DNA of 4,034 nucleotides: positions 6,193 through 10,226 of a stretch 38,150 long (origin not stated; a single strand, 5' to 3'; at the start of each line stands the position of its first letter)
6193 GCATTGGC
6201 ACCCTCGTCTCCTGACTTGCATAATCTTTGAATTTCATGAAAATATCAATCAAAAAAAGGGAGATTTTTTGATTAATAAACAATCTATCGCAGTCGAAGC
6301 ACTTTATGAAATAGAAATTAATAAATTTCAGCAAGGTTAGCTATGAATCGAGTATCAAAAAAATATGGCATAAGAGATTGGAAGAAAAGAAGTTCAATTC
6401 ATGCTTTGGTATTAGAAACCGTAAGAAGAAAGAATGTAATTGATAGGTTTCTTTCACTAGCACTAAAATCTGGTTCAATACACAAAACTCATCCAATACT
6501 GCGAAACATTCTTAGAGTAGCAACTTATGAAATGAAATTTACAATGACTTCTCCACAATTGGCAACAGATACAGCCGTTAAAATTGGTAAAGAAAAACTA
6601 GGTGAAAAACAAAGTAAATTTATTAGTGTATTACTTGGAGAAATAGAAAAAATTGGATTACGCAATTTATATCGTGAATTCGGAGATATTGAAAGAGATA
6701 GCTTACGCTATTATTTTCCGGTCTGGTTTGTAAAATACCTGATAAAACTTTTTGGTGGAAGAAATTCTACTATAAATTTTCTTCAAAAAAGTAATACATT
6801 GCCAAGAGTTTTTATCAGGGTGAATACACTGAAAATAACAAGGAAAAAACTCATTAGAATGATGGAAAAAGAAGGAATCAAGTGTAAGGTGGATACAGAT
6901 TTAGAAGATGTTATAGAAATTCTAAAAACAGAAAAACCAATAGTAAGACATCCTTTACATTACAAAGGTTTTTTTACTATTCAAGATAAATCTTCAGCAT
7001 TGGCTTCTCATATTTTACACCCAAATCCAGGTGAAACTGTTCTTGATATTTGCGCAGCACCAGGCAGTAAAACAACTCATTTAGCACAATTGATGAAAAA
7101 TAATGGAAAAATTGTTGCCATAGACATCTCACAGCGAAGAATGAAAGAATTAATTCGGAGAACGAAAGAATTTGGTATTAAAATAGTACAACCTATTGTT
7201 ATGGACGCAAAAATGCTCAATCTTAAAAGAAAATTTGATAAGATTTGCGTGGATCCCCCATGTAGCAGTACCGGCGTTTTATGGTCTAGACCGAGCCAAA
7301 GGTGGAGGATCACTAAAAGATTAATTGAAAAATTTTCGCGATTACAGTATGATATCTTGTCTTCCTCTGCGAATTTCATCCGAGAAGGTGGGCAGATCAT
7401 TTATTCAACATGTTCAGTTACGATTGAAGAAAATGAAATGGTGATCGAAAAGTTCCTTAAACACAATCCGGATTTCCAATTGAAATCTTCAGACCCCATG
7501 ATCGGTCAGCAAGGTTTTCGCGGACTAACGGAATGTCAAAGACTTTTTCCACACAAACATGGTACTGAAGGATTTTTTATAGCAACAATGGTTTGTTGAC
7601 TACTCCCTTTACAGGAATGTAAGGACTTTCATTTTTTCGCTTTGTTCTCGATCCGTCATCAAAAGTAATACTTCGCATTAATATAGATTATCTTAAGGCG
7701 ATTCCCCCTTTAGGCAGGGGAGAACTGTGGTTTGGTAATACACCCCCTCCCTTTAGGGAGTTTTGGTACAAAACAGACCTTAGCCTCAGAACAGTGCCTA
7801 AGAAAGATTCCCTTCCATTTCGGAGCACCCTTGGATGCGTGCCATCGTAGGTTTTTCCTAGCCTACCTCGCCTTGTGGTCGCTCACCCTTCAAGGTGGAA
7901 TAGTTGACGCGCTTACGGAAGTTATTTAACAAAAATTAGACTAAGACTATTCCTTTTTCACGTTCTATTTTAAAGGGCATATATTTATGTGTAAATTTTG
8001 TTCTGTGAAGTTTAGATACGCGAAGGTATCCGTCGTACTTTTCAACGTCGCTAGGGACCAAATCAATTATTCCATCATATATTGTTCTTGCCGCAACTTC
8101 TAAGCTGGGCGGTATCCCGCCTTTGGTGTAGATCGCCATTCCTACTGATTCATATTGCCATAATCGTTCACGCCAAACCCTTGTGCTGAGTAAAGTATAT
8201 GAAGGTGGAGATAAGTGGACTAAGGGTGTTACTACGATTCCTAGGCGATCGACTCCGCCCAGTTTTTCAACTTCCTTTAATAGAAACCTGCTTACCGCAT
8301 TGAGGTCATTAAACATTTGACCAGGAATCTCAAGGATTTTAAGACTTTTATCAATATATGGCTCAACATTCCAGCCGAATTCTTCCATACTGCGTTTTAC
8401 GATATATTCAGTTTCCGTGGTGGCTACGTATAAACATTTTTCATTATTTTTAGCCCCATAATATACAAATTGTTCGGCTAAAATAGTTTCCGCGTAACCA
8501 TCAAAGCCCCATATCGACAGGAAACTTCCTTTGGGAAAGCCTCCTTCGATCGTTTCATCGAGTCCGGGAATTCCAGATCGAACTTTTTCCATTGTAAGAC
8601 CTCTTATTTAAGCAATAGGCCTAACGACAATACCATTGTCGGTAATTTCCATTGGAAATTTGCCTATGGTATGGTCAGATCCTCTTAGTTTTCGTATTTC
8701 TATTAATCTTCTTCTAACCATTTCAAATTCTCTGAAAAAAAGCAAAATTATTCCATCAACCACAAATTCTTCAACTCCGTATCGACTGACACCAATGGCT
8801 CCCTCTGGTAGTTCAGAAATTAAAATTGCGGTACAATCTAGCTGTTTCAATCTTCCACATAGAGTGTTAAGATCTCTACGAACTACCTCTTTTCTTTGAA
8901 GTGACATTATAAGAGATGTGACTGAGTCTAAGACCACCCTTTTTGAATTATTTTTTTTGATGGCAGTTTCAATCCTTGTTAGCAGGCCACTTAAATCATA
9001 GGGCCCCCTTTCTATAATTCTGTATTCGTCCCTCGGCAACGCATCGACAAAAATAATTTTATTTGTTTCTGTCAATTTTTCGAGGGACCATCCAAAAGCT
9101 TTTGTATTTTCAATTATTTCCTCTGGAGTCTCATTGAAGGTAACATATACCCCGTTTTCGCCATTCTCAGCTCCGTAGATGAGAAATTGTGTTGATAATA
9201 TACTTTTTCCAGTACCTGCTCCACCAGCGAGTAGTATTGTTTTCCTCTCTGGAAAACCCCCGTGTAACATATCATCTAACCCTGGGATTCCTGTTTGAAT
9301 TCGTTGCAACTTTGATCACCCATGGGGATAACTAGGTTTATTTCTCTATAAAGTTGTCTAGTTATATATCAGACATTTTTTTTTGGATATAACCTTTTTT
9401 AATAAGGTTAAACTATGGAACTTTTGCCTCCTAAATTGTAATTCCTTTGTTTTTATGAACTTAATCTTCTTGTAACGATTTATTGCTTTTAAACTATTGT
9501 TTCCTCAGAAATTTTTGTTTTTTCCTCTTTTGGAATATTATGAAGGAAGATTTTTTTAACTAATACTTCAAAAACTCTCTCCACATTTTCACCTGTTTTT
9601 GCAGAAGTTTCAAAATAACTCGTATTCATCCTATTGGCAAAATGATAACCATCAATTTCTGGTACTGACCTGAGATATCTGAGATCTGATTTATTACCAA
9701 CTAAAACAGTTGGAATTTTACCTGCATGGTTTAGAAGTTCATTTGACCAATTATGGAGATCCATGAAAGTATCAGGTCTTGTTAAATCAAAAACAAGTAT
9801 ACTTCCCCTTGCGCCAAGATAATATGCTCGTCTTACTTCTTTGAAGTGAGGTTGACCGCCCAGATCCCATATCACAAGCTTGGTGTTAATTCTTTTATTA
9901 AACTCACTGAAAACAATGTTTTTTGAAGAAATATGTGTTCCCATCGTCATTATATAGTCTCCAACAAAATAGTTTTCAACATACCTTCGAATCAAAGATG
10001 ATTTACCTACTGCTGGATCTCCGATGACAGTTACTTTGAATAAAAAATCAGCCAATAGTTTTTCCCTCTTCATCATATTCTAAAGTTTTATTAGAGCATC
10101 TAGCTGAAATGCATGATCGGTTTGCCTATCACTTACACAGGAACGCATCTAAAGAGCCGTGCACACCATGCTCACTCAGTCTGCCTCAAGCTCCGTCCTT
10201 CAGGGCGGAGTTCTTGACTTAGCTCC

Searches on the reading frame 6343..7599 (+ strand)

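Call 14: search_protein_families(library=pfam, proteins=[window:6343-7599:+], max_evalue=0.01)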
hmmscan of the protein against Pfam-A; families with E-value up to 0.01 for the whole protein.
window:6343-7599:+ (418 aa): 13 families
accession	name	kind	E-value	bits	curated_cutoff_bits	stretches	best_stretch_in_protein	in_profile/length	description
PF01189.24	Methyltr_RsmB-F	-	4.5e-55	186.8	27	1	224-416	3-198/199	16S rRNA methyltransferase RsmB/F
PF01029.23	NusB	-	2.9e-16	60.5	23.1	1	9-101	38-131/133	NusB family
PF22458.1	RsmF-B_ferredox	-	4.2e-11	43.3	27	1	125-194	1-68/74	Methyltr_RsmF/B-like, ferredoxin-like domain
PF13847.12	Methyltransf_31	-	2e-09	37.7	27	1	229-358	3-113/145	Methyltransferase domain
PF01728.25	FtsJ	-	4.3e-07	30.5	24.1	1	225-346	19-129/181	FtsJ-like methyltransferase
PF01269.23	Fibrillarin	-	5.7e-07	29.4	27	1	226-291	68-131/227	Fibrillarin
PF01209.24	Ubie_methyltran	-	3.1e-06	27.1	20.1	1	222-301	40-120/233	ubiE/COQ5 methyltransferase family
PF13649.12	Methyltransf_25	-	4.1e-06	27.8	27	1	233-302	1-69/97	Methyltransferase domain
PF01135.25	PCMT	-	0.0008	19.7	20.3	1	218-289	62-133/210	Protein-L-isoaspartate(D-aspartate) O-methyltransferase (PCMT)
PF21148.3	NSUN5_fdxn-like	-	0.00094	20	24.5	1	154-195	2-42/78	NOL1/NOP2/Sun domain family member 5, ferredoxin-like domain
PF17125.10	Methyltr_RsmF_N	-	0.0029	18.4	34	1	126-215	2-85/86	N-terminal domain of 16S rRNA methyltransferase RsmF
PF01861.22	BpsA_C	-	0.0075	16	27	0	249-311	62-126/243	Branched-chain polyamine synthase A C-terminal domain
PF02475.24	TRM5-TYW2_MTfase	-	0.01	16.3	28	0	228-306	35-113/164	TRM5/TYW2 methyltransferase domain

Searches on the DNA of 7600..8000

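Call 15: search_rna_families(source=window, start=7600, end=8000, threshold=evalue, max_evalue=10, show_alignments=1)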
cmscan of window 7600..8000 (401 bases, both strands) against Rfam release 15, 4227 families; matches with E-value up to 10: 3.
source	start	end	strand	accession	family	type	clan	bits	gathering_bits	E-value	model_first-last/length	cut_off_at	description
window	7881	7972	-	RF01457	rli22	Gene; sRNA;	CL00114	20.6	80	0.5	1-111/111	no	Listeria sRNA rli22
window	7691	7773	+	RF00639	mir-515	Gene; miRNA;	CL00096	19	68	0.41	1-87/87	no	mir-515 microRNA precursor family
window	7679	7772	+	RF02076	STnc100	Gene; sRNA;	-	10.2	47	8.5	1-206/206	no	Gammaproteobacterial sRNA STnc100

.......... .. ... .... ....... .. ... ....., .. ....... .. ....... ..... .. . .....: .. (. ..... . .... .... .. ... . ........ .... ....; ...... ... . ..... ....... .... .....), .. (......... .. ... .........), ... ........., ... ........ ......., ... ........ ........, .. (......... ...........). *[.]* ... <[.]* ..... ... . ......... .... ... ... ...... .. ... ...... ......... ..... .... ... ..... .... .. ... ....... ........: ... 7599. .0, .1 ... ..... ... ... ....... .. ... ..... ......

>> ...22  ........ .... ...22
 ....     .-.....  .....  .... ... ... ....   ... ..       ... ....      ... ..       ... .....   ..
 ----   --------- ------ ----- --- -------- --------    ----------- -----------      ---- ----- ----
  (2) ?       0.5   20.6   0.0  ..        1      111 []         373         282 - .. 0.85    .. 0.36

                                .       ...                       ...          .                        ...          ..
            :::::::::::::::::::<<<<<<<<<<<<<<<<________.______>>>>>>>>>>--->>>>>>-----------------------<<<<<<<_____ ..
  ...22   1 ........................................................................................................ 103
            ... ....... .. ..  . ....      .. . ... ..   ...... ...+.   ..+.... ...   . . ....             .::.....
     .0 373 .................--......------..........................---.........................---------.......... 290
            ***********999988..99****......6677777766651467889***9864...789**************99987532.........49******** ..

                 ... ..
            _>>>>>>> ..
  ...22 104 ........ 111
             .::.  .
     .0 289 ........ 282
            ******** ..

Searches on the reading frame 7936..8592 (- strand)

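Call 14: search_protein_families(library=pfam, proteins=[window:7936-8592:-], max_evalue=0.01)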
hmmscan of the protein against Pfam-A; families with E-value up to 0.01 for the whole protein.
window:7936-8592:- (218 aa): 2 families
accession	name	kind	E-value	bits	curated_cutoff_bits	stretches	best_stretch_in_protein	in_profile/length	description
PF06745.19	ATPase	-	4.3e-25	88.9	26.6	1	4-95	1-94/231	KaiC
PF14417.12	MEDS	-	0.0062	16.8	29.8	1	40-125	18-110/161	MEDS: MEthanogen/methylotroph, DcmR Sensory domain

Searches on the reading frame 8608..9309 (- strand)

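Call 14: search_protein_families(library=pfam, proteins=[window:8608-9309:-], max_evalue=0.01)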
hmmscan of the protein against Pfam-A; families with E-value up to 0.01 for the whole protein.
window:8608-9309:- (233 aa): 5 families
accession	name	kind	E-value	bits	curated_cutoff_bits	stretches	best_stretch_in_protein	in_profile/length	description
PF06745.19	ATPase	-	1.3e-77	260.8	26.6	1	4-231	1-228/231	KaiC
PF13481.12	AAA_25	-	4.5e-05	23.6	27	1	3-162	14-185/195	AAA domain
PF20720.3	nSTAND3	-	0.00023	21.3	27.2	1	21-157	16-140/155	Novel STAND NTPase 3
PF13479.12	AAA_24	-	0.0061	16.9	27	1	23-136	3-79/195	AAA domain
PF09848.15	SLFN-g3_helicase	-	0.0078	16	24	0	23-68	2-49/354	Schlafen group 3, DNA/RNA helicase domain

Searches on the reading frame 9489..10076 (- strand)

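Call 14: search_protein_families(library=pfam, proteins=[window:9489-10076:-], max_evalue=0.01)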
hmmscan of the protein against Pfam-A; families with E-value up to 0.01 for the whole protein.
window:9489-10076:- (195 aa): 6 families
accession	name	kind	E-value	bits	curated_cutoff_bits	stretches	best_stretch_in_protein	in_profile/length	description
PF00071.28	Ras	-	1e-44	152.4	21.6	1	14-176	1-160/162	Ras family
PF08477.19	Roc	-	1.7e-27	96.5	27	1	14-131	1-119/119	Ras of Complex, Roc, domain of DAPkinase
PF00025.27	Arf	-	1.6e-10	41.2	22.3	1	13-175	15-173/174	ADP-ribosylation factor family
PF01926.29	MMR_HSR1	-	9e-06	26.2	21.9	1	14-129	1-113/113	50S ribosome-binding GTPase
PF02421.24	FeoB_N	-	0.0069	16.4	27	0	14-57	2-43/156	Ferrous iron transport protein B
PF13401.12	AAA_22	-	0.0077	17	27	0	16-128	9-123/130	AAA domain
